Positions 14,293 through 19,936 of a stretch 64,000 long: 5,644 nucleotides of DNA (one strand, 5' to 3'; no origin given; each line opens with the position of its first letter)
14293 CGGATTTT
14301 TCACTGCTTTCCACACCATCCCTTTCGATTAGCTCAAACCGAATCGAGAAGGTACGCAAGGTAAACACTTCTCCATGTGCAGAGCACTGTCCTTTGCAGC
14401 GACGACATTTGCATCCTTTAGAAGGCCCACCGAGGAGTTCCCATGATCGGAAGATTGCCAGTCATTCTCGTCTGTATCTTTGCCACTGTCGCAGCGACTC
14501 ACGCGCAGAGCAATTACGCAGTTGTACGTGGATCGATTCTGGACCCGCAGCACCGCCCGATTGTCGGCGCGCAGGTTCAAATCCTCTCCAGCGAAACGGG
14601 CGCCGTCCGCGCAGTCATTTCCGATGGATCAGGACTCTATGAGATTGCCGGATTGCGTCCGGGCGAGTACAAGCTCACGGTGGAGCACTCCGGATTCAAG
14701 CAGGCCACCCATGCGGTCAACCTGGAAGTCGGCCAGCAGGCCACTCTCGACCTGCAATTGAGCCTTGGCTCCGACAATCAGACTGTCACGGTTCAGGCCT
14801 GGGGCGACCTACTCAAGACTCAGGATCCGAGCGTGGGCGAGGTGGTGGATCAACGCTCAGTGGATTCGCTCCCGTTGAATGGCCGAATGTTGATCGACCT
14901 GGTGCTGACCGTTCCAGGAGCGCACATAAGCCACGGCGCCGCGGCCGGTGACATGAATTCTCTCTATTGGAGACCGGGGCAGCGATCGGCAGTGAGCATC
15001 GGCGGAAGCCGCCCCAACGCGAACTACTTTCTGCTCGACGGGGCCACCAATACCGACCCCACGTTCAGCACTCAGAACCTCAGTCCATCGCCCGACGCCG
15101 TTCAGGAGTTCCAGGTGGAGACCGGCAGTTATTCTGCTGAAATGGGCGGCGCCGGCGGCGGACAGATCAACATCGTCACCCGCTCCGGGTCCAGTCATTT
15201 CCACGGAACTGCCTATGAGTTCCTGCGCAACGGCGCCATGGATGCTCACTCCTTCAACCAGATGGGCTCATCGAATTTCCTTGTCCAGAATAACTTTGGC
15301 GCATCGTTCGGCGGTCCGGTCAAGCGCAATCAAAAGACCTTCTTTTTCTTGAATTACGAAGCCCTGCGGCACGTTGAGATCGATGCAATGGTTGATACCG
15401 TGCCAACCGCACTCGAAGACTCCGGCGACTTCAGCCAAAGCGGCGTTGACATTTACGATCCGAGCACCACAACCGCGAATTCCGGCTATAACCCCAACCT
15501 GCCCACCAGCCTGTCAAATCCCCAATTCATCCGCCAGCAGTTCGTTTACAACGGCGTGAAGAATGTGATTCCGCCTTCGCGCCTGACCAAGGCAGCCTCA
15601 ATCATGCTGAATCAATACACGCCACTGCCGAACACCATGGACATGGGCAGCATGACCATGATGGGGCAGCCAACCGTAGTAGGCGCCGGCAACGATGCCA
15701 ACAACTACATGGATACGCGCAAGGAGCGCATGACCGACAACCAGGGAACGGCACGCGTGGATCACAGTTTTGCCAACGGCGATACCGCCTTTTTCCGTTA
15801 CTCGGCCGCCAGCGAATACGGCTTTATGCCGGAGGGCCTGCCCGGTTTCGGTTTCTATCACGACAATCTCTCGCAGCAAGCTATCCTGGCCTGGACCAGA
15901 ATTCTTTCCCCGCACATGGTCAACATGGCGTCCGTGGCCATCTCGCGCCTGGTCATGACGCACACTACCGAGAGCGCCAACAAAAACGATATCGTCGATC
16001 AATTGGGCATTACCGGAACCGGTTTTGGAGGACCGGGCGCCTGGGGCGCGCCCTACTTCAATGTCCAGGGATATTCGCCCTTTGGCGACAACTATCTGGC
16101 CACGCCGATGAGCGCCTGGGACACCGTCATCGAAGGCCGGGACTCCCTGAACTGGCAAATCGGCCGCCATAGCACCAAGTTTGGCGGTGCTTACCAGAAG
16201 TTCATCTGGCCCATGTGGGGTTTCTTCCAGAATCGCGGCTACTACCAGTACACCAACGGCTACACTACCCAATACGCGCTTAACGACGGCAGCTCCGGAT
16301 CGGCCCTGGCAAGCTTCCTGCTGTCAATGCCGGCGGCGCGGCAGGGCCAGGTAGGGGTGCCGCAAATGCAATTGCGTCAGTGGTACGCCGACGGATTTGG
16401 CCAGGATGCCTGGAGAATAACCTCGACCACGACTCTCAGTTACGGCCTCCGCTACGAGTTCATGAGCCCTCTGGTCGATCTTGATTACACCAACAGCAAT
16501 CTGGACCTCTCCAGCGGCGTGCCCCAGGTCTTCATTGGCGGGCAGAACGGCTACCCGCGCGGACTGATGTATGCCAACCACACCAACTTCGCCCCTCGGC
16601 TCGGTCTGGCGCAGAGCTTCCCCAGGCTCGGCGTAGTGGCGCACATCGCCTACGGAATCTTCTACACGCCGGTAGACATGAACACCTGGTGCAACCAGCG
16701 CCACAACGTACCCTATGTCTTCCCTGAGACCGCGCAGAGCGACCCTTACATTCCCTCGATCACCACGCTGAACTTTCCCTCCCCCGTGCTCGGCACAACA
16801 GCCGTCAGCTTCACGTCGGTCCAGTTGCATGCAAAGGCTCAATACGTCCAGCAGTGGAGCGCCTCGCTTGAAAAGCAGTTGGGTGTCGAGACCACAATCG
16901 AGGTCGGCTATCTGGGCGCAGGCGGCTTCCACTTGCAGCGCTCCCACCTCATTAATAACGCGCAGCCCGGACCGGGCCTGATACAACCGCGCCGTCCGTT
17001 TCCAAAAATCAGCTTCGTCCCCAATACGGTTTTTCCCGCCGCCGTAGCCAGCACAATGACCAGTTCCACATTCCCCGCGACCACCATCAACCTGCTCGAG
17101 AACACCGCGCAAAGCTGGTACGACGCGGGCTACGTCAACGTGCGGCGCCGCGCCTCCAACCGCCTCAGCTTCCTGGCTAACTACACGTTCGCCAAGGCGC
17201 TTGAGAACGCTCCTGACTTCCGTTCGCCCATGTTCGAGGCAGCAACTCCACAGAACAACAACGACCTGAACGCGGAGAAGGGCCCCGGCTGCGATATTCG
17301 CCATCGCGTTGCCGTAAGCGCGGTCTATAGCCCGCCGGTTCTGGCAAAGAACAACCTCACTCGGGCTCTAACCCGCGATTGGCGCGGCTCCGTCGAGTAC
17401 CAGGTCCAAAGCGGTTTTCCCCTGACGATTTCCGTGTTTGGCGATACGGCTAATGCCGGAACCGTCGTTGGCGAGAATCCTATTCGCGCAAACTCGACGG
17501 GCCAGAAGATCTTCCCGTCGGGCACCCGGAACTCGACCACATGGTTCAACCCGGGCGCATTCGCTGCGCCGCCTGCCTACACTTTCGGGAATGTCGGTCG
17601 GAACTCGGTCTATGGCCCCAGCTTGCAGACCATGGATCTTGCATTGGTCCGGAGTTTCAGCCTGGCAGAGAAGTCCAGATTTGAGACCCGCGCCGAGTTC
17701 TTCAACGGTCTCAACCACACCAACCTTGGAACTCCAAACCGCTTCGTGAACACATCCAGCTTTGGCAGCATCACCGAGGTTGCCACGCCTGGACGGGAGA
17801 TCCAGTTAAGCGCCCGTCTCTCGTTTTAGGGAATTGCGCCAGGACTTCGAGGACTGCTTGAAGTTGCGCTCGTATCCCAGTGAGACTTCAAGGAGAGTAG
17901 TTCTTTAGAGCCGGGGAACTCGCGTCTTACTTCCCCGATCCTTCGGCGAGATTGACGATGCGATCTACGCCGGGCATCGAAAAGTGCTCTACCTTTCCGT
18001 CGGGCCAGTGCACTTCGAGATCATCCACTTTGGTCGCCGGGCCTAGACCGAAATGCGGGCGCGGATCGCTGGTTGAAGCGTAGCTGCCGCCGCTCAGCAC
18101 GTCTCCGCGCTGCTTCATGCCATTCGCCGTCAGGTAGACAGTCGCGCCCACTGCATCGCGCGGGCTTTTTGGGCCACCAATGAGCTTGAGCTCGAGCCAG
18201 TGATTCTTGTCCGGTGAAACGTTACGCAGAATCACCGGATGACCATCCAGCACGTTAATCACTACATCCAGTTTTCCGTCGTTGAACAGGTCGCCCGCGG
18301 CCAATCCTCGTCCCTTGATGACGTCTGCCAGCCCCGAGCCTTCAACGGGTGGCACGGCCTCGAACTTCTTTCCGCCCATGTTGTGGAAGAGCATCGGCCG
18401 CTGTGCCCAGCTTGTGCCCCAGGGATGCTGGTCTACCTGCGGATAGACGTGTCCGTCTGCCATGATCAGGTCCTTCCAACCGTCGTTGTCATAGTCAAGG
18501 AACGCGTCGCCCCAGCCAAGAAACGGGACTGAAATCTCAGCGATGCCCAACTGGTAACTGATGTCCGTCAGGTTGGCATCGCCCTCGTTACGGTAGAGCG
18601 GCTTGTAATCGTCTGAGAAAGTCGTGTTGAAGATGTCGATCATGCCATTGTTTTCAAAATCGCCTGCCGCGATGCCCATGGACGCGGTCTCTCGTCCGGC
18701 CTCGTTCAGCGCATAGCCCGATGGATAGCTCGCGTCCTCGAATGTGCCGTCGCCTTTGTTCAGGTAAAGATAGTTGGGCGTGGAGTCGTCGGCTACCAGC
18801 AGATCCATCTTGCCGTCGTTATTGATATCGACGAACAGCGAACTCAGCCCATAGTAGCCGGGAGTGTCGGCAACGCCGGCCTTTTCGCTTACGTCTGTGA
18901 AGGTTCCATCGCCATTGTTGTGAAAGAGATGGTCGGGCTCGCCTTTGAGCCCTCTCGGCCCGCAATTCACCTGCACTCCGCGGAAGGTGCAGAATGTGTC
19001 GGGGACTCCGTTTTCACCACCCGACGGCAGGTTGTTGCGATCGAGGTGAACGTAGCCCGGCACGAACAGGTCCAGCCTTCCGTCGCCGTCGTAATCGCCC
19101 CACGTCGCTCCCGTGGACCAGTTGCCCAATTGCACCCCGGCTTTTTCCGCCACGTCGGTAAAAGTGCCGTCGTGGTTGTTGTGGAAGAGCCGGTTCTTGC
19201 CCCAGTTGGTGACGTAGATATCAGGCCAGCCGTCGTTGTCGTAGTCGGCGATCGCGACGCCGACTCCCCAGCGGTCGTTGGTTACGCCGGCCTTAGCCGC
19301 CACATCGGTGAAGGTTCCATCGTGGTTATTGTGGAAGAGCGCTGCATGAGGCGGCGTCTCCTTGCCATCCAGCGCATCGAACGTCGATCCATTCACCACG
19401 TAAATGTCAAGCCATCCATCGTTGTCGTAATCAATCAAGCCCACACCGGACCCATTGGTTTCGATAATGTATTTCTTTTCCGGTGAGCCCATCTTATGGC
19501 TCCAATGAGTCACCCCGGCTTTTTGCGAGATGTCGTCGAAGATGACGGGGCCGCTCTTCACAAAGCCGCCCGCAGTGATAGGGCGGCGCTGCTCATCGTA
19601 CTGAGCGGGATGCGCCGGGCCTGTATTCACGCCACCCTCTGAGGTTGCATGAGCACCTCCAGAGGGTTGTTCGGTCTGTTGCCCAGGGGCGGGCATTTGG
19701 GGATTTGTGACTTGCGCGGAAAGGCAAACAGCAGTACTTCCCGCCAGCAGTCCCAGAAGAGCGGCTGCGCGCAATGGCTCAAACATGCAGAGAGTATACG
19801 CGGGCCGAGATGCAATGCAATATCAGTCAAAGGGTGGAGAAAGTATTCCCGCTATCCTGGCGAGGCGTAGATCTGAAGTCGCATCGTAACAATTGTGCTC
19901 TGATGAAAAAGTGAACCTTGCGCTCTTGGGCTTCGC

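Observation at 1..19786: Large uncharacterised heme/propeller operon with its own TonB-dependent receptor: candidate new periplasmic pathway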

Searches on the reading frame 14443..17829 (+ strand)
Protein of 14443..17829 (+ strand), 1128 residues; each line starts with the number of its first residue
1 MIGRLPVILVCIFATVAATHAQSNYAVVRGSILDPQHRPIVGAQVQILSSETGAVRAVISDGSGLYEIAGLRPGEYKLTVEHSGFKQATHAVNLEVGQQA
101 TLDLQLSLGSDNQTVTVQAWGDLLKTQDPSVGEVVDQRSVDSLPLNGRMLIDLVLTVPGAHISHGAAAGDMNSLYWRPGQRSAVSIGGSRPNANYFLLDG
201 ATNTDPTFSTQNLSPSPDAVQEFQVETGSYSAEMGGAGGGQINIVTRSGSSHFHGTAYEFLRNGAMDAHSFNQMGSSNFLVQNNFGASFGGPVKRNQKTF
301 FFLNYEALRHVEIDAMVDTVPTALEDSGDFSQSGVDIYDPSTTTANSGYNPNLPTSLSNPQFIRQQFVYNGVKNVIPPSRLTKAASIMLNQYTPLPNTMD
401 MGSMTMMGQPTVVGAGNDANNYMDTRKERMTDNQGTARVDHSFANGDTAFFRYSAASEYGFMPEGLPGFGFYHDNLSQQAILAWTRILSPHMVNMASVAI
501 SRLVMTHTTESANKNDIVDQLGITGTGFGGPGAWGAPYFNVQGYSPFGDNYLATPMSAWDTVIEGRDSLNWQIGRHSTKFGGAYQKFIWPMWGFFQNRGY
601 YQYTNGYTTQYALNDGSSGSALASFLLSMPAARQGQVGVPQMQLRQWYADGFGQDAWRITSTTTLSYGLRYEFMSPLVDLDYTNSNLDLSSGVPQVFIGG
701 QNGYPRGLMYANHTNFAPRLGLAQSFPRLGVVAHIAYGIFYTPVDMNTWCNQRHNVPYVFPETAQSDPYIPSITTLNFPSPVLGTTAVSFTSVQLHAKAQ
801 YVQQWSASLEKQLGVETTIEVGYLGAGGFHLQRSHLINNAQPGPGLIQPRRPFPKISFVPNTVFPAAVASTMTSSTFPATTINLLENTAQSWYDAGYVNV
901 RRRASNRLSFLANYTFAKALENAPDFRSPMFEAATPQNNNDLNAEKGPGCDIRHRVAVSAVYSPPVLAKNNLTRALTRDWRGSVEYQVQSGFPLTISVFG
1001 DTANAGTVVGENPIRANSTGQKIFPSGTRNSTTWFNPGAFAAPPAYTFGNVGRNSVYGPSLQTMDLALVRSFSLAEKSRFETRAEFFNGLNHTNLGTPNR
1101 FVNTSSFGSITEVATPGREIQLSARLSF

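Call 18: search_protein_families(library=pfam, proteins=[window:14443-17829:+], max_evalue=0.001)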
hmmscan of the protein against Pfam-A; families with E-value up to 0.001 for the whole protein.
window:14443-17829:+ (1128 aa): 6 families
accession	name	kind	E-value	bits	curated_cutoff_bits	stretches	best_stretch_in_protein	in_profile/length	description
PF25183.1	OMP_b-brl_4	-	7.7e-196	653.6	30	1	245-1121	1-838/838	Outer membrane beta barrel domain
PF13620.12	CarboxypepD_reg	-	5.5e-20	72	32.3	1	28-107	2-82/82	Carboxypeptidase regulatory-like domain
PF13715.12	CarbopepD_reg_2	-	1.7e-09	38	32.2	1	28-107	1-77/88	CarboxypepD_reg-like domain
PF17210.9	SdrD_B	-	0.00021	21.9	29.7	1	33-106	17-87/112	SdrD B-like domain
PF25020.1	TTR_TEN1-4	-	0.00042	20.6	27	1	22-102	3-81/86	Teneurin TTR-like domain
PF07715.20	Plug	-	0.00064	20.6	23.9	0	152-240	27-106/107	TonB-dependent Receptor Plug Domain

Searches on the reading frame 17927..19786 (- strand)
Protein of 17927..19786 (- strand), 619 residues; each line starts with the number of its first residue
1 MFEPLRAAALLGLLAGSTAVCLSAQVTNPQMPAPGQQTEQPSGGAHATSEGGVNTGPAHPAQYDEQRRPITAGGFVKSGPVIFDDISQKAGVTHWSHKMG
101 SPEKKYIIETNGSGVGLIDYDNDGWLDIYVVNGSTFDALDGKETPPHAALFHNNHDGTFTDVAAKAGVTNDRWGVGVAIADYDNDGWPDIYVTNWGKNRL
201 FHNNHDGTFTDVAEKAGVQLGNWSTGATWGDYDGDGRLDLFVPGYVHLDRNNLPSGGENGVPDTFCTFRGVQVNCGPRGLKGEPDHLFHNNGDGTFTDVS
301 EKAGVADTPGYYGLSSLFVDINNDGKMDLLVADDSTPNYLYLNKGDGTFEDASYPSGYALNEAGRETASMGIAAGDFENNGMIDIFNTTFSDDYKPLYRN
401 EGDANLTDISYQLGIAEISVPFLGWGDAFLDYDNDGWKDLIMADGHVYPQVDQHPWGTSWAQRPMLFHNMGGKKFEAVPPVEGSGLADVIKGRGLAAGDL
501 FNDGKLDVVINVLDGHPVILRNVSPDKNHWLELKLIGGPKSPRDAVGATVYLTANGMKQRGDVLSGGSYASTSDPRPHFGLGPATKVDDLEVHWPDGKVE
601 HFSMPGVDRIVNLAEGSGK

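Call 4: search_protein_families(library=pfam, proteins=[window:17927-19786:-], max_evalue=0.01)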
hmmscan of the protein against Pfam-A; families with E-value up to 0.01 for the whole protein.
window:17927-19786:- (619 aa): 3 families
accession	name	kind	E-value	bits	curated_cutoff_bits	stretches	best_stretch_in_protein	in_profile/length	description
PF13517.12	FG-GAP_3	-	5.3e-56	187.5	26.9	6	181-242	1-61/61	FG-GAP-like repeat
PF07593.17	UnbV_ASPIC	-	7.2e-20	71.1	23.4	1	545-610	1-66/68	ASPIC and UnbV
PF01839.29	FG-GAP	-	9e-12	45.1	22.1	1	174-194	2-22/37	FG-GAP repeat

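Call 5: search_protein_families(library=ncbifam, proteins=[window:17927-19786:-], max_evalue=0.01)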
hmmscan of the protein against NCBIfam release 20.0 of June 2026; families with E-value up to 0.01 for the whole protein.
window:17927-19786:- (619 aa): 1 family
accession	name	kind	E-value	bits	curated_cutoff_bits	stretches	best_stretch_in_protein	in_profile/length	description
NF047539.1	XAC2610_fam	domain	0.0021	18.5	35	0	318-352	3-43/89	XAC2610-related protein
